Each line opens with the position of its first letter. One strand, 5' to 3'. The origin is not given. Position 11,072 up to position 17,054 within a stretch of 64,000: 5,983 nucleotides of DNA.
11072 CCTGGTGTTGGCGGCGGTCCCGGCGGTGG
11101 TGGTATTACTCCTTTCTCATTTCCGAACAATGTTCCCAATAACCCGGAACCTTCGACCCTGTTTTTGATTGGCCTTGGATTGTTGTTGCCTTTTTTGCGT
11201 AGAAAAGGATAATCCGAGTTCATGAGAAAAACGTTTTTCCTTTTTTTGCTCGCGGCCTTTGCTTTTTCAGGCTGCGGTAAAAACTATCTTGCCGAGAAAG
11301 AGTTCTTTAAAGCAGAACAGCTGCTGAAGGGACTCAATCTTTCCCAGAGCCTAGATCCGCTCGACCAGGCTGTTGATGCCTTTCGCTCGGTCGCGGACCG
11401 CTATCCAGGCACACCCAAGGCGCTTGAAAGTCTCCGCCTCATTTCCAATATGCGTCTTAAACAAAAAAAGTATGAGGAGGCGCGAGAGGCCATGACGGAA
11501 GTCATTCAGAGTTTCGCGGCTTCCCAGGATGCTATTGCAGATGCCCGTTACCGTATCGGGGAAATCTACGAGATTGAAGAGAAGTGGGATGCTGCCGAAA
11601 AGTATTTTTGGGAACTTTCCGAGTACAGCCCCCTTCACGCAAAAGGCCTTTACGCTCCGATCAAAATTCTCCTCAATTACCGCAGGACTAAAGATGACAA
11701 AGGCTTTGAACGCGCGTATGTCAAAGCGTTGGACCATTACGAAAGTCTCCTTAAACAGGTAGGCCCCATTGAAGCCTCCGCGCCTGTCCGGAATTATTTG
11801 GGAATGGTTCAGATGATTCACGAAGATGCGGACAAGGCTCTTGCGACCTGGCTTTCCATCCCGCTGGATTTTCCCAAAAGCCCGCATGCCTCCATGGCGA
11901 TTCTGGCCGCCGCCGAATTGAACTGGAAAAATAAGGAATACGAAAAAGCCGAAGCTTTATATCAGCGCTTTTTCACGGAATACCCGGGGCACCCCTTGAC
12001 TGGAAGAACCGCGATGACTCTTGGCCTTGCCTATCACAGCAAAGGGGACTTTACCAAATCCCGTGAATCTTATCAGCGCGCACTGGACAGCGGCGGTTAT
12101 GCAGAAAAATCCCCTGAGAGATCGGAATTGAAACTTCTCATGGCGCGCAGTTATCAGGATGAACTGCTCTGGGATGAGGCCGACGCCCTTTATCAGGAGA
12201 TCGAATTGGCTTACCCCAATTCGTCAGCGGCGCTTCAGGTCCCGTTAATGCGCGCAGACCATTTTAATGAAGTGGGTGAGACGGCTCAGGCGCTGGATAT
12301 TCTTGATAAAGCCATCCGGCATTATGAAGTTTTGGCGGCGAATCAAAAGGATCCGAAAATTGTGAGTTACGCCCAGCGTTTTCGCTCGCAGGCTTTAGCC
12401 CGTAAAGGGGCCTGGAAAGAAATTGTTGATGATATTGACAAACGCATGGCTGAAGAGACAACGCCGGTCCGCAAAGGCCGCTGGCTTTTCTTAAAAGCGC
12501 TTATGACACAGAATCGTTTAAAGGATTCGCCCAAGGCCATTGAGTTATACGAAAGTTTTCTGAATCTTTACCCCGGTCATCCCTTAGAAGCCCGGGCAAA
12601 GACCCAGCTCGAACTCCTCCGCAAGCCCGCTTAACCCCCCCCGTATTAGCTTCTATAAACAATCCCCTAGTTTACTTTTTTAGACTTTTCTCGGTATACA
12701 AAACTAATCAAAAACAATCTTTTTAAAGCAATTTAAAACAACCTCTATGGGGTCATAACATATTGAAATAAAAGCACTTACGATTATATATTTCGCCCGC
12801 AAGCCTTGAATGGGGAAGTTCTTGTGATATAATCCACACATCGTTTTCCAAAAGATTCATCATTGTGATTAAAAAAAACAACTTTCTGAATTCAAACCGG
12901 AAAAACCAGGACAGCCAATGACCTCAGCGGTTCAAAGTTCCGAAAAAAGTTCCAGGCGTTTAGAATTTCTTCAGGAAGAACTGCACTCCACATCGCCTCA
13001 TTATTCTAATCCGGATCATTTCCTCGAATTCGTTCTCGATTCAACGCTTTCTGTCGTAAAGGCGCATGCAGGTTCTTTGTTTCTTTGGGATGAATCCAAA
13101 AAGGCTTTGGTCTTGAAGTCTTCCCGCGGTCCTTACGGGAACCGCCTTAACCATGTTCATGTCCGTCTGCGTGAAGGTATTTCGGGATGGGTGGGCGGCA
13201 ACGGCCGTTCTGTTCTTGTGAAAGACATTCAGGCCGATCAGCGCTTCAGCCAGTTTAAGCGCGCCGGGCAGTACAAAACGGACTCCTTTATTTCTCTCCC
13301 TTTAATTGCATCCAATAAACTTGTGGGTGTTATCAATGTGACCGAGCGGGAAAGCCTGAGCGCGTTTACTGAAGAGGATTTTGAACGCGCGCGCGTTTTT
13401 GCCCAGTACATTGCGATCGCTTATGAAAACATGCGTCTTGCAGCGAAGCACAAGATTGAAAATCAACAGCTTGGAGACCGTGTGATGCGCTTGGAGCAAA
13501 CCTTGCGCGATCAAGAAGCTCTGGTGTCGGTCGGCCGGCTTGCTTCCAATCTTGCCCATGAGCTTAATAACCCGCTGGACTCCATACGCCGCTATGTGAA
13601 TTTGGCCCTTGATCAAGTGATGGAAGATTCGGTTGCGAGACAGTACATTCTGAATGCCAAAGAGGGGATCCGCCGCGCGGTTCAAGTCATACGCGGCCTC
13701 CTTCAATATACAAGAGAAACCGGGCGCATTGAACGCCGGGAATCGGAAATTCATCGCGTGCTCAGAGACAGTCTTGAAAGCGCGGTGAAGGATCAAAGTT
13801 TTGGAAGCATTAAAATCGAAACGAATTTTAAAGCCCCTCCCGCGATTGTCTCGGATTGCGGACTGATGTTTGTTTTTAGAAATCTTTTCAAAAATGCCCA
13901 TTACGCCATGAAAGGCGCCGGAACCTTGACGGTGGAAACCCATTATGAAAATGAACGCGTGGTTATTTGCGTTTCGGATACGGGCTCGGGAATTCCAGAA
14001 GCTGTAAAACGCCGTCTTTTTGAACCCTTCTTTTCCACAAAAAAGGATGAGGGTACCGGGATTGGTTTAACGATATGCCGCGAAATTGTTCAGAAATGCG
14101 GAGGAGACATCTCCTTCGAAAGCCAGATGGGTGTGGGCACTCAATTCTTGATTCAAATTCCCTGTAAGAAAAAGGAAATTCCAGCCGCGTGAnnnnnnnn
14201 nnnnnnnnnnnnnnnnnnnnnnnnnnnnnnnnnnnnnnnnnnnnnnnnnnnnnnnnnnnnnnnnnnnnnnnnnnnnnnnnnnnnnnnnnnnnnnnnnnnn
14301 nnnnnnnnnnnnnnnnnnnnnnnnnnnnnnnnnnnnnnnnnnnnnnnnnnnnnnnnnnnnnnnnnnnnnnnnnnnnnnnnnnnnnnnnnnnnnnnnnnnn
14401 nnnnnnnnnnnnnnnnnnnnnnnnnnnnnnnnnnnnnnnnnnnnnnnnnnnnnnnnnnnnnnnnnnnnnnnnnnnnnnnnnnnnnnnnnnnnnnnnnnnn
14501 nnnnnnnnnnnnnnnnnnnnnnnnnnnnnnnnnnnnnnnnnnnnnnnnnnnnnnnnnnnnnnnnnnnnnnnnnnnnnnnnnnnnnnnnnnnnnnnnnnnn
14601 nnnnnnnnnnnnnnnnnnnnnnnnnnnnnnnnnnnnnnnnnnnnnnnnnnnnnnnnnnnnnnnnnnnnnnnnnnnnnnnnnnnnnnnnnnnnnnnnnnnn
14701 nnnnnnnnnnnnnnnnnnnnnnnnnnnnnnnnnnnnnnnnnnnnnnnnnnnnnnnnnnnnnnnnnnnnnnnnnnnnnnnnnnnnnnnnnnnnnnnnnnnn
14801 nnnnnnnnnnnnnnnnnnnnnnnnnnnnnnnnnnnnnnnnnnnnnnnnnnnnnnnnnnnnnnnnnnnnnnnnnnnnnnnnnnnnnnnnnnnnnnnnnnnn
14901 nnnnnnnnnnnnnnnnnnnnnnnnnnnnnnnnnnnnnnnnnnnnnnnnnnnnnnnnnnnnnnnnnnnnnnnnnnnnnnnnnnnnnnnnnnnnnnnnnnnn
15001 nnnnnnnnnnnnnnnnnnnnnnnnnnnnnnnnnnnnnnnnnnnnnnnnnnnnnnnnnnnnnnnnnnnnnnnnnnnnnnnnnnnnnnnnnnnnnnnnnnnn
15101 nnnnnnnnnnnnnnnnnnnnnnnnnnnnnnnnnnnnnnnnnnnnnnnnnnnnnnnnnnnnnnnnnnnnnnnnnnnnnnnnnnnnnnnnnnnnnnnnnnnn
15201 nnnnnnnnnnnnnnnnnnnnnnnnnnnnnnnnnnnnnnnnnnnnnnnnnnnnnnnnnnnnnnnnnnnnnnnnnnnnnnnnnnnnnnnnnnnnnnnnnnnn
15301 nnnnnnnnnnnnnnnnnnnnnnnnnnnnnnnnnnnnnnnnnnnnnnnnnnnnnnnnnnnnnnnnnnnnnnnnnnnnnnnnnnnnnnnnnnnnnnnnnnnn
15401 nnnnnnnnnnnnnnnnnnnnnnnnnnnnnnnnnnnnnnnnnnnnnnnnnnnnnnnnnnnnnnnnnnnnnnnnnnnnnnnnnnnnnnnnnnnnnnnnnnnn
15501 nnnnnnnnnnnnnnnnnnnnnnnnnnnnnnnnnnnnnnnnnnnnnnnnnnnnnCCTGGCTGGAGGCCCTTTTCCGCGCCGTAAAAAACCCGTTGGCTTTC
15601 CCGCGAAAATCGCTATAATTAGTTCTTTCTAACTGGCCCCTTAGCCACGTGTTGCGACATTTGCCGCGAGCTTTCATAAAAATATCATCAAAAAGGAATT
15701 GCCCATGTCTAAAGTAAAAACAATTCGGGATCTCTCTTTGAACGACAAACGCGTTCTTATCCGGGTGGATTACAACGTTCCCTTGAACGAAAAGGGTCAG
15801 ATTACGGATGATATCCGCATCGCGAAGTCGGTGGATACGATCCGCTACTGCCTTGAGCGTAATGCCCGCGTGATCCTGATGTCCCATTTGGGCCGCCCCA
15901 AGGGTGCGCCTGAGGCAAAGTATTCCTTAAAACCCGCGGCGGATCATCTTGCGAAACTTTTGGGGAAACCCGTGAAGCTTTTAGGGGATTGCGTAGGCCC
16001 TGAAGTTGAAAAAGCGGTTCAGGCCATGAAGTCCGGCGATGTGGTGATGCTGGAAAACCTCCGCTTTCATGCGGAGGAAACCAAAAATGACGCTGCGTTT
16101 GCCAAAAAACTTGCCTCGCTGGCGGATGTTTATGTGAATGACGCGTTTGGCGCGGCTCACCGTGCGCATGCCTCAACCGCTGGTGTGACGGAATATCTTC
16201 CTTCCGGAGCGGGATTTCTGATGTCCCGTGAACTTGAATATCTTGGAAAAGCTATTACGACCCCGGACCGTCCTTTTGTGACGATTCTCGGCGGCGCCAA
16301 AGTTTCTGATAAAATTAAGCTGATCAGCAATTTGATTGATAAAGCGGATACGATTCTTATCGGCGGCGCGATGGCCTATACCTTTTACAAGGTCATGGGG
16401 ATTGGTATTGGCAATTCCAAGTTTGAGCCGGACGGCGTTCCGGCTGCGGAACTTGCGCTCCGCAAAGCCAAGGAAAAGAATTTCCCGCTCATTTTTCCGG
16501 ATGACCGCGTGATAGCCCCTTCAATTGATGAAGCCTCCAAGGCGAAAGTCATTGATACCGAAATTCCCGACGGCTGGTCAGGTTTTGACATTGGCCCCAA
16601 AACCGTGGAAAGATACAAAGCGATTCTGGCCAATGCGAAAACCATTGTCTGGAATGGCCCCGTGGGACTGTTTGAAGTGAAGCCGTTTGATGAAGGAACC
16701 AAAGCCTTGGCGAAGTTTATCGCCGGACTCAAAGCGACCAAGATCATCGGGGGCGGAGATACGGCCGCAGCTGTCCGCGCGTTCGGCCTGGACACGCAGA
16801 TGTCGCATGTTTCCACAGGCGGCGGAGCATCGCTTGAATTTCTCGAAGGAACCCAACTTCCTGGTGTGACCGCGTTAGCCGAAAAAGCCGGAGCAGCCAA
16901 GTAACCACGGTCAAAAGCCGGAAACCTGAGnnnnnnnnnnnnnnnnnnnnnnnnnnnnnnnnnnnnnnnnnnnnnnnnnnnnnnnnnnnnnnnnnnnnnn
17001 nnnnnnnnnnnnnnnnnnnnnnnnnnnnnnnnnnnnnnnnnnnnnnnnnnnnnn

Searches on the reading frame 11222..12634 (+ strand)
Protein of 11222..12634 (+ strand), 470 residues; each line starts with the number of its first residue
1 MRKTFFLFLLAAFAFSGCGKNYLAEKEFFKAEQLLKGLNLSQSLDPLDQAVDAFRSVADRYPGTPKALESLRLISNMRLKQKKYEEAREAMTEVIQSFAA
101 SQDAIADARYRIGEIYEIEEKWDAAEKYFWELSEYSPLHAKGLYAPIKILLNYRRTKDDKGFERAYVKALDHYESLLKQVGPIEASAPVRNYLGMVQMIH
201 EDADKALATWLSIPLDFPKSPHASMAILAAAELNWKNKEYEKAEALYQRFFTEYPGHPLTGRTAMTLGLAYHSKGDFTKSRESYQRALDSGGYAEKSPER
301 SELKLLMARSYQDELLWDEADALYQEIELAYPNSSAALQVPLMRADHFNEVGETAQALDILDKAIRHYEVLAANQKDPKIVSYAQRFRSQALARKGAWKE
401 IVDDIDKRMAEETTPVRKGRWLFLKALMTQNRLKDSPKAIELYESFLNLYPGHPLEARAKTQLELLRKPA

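Call 3: search_protein_families(library=ncbifam, proteins=[window:11222-12634:+])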
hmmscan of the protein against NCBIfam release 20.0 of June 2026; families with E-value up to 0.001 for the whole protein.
window:11222-12634:+ (470 aa): 12 families
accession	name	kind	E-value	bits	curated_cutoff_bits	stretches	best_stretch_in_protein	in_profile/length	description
TIGR02795.1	tol_pal_ybgF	equivalog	1.7e-29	102.8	90.1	2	231-338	9-113/119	tol-pal system protein YbgF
TIGR03302.1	OM_YfiO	subfamily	2.5e-22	79.5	81.4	2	194-287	40-134/239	outer membrane protein assembly factor BamD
NF008068.0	PRK10803.1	equivalog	9.7e-09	35.5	383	0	230-339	149-255/263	cell division protein CpoB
NF052312.1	T9SS_PorW_SprE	equivalog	1.6e-08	33.7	250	0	193-367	110-282/716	type IX secretion system periplasmic lipoprotein PorW/SprE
TIGR02917.1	PEP_TPR_lipo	equivalog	1.7e-08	32.9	312.2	1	187-365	397-560/899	XrtA/PEP-CTERM system TPR-repeat protein PrsT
NF040959.1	MamA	equivalog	2e-07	30.6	200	1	47-129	87-162/204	magnetosome protein MamA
NF058541.1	SusR_regulator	equivalog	9.6e-06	25.1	480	0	66-129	163-226/515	SusR family glycan utilization regulator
NF033920.0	C39_PA2778_fam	equivalog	1.3e-05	24.8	150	0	161-289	129-252/255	PA2778 family cysteine peptidase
NF002725.1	PRK02603.1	equivalog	5.1e-05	23.3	143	0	261-290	72-101/173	photosystem I assembly protein Ycf3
TIGR02521.1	type_IV_pilW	equivalog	0.0001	21.9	154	0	261-326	31-90/234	type IV pilus biogenesis/stability protein PilW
NF040586.1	FxSxx_TPR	equivalog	0.00016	20.3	300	0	254-371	549-673/830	FxSxx-COOH system tetratricopeptide repeat protein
NF045602.2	BstC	equivalog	0.00093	18.8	350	0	412-456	153-197/250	sterol transporter outer membrane protein BstC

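Call 4: search_protein_families(library=pfam, proteins=[window:11222-12634:+])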
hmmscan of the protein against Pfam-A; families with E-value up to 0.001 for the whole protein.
window:11222-12634:+ (470 aa): 13 families
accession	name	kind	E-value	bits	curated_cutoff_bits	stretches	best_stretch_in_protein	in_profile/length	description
PF13174.12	TPR_6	-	4.4e-20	71.3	26.3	0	226-256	2-32/33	Tetratricopeptide repeat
PF13424.12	TPR_12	-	9.1e-16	58.3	30.1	1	229-289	8-73/77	Tetratricopeptide repeat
PF13432.12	TPR_16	-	1.7e-12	48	32.7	1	228-293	1-63/65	Tetratricopeptide repeat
PF13428.12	TPR_14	-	7.8e-12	45.1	23.5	0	226-259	3-36/44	Tetratricopeptide repeat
PF07719.23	TPR_2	-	7.9e-12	44.8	27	0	265-289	5-29/34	Tetratricopeptide repeat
PF00515.34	TPR_1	-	5.5e-11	42.3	27.8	0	267-288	7-28/34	Tetratricopeptide repeat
PF13181.12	TPR_8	-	9.3e-10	38.3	25.7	0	265-289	5-29/34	Tetratricopeptide repeat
PF13525.12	YfiO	-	2.1e-09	37.9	25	1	202-272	20-90/203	Outer membrane lipoprotein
PF14559.12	TPR_19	-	4.2e-08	33.8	25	0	275-337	5-61/68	Tetratricopeptide repeat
PF25058.1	ARM_TT21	-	2.2e-07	31.4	27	0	296-364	52-120/155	Tetratricopeptide repeat protein 21 ARM repeat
PF09976.15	TPR_21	-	9.3e-07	29.2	25.5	0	197-250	49-102/193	Tetratricopeptide repeat-like domain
PF13176.12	TPR_7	-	8.6e-06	25.9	27.9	0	267-289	5-27/36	Tetratricopeptide repeat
PF12583.14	TPPII_C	-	0.00013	22.8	27.7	0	318-337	32-51/69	Tripeptidyl peptidase II, C-terminal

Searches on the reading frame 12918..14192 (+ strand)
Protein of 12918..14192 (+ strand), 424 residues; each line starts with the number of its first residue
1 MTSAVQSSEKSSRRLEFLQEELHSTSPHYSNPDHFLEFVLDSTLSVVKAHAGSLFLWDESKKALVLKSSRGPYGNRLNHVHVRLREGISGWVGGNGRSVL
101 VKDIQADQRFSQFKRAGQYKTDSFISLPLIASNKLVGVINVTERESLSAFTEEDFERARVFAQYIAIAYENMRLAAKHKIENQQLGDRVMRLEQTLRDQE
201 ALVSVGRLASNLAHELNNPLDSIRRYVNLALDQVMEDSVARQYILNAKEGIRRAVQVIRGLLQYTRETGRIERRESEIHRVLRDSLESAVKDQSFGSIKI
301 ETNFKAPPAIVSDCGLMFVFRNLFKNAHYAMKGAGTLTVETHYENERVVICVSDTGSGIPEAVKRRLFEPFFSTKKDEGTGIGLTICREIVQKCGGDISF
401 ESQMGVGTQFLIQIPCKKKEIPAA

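Call 7: search_protein_families(library=ncbifam, proteins=[window:12918-14192:+], max_evalue=0.00001)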
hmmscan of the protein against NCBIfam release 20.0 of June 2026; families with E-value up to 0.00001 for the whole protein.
window:12918-14192:+ (424 aa): 83 families (the best 25 are shown)
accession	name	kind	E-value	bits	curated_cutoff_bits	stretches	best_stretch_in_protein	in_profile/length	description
NF008468.0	PRK11360.1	equivalog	8.3e-47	159.9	646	1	190-420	381-612/616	two-component system sensor histidine kinase AtoS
NF010411.0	PRK13837.1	equivalog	1.3e-41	142.6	647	1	129-421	385-680/828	two-component system VirA-like sensor kinase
NF007688.0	PRK10364.1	equivalog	2.8e-37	128.5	479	1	184-418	226-453/460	two-component system sensor histidine kinase ZraS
NF038348.1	T2SS_HK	subfamily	8.8e-31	106.9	450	1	231-416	390-573/574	histidine kinase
NF046044.1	PnpS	equivalog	1.3e-29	103.4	400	1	208-415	173-390/390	two-component system histidine kinase PnpS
NF052574.1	HisKinEspCMyxo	equivalog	3.1e-29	101.7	1200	1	192-418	404-639/785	serine histidine kinase EspC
NF053867.1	SprKinKinDBac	equivalog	9.2e-28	96.9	775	1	191-418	272-499/500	sporulation kinase KinD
TIGR02916.1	PEP_his_kin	equivalog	1.7e-27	96.3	300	1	31-415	319-679/679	XrtA/PEP-CTERM system histidine kinase PrsK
NF040750.1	tetrathio_HK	equivalog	5e-27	94.6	750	1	183-405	316-543/555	tetrathionate respiration histidine kinase TtrS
NF033092.0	HK_WalK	equivalog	6.2e-27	94.4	725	1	208-416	375-594/594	cell wall metabolism sensor histidine kinase WalK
NF041777.1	sens_FixL_Rhizob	equivalog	7.1e-27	94.2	850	1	180-419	237-484/485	sensor protein FixL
NF047497.1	HK_LIC_12097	equivalog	1e-26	93.6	500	1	190-416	136-366/367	LIC_12097 family sensor histidine kinase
NF046020.1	HisKinCckABruc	equivalog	1.6e-26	92.4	1000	1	191-419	466-710/868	cell cycle histidine kinase CckA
NF008312.0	PRK11100.1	equivalog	3.2e-26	92.2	356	1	146-415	201-473/477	two-component system sensor histidine kinase CreC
NF047466.1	hybrid_RR_LvrB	exception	1.2e-24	87.2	500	1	177-416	125-376/377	hybrid histidine kinase/response regulator LvrB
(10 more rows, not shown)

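Call 77: search_protein_families(library=pfam, proteins=[window:12918-14192:+], max_evalue=0.00001)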
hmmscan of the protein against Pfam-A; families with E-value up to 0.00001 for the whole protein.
window:12918-14192:+ (424 aa): 5 families
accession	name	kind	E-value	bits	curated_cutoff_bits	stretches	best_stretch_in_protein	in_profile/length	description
PF02518.31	HATPase_c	-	3.8e-24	85.7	26.4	1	316-416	6-109/111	Histidine kinase-, DNA gyrase B-, and HSP90-like ATPase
PF13185.12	GAF_2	-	3.4e-15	56.9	28.6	1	31-168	3-134/136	GAF domain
PF01590.32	GAF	-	8.9e-12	46.1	22.4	1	33-168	3-132/133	GAF domain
PF00512.31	HisKA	-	1.6e-09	38.1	26.9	1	206-267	3-63/66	His Kinase A (phospho-acceptor) domain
PF13492.12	GAF_3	-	5.8e-09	36.9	27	1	31-171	1-129/129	GAF domain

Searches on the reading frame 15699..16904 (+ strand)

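Call 7: search_protein_families(library=ncbifam, proteins=[window:15699-16904:+], max_evalue=0.00001)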
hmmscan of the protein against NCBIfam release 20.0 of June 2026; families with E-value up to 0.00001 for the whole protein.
window:15699-16904:+ (401 aa): 1 family
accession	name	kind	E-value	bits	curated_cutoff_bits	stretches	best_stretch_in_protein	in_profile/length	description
NF010569.0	PRK13962.1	equivalog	3.6e-170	567.3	883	1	6-397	3-395/645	bifunctional phosphoglycerate kinase/triosephosphate isomerase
